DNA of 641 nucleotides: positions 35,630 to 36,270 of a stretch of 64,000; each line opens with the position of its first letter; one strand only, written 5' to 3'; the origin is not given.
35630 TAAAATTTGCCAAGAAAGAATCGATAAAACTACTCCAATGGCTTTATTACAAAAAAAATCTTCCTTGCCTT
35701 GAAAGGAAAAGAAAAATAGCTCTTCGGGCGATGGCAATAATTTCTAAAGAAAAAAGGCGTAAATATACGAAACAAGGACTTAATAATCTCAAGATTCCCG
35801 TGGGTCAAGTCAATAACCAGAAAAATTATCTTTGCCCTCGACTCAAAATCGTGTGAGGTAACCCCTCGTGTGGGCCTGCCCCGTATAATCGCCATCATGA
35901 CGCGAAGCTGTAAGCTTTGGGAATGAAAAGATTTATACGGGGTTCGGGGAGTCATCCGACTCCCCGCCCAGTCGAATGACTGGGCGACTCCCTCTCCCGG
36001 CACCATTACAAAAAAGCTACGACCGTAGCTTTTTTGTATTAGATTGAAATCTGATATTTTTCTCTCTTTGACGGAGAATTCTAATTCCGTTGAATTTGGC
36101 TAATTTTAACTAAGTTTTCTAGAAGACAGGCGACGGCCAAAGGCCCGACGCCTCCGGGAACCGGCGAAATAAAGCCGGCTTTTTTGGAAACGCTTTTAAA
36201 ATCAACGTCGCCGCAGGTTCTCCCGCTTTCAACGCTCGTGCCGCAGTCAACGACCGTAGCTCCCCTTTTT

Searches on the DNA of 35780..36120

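Call 77: search_rna_families(source=window, start=35780, end=36120, threshold=evalue, max_evalue=1)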
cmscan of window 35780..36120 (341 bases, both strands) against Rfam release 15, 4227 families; matches with E-value up to 1: 9.
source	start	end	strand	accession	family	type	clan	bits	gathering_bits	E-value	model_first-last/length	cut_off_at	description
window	35974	36039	+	RF02432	SpF25_sRNA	Gene; sRNA;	-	27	48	0.018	1-102/102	no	Streptococcus sRNA SpF25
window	36006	36087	-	RF02432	SpF25_sRNA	Gene; sRNA;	-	23.7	48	0.098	1-102/102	no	Streptococcus sRNA SpF25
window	36004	36079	-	RF02059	STnc50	Gene; sRNA;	-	21.9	55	0.21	1-84/84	no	Salmonella enterica sRNA STnc40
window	35947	36037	+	RF02344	ar14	Gene; sRNA;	-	21.1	58.8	0.053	1-123/123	no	Alphaproteobacterial ar14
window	35980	36063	+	RF01770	rimP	Cis-reg; leader;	-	21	47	0.36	1-102/102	no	Gammaprotebacteria rimP leader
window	35946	36047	+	RF01527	CrfA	Gene; sRNA;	-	20.5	38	0.12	1-136/136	no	Caulobacter sRNA CrfA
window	35972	36031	+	RF02236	asX2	Gene; sRNA;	-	20.4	70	0.083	1-87/87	no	Xanthomonas sRNA asX2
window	36004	36114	+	RF00414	SNORA22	Gene; snRNA; snoRNA; HACA-box;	-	20.3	80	0.25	1-134/134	no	Small nucleolar RNA SNORA22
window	35961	35986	-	RF01322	CRISPR-DR9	Gene; CRISPR;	-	19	45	0.11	5-30/37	no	CRISPR RNA direct repeat element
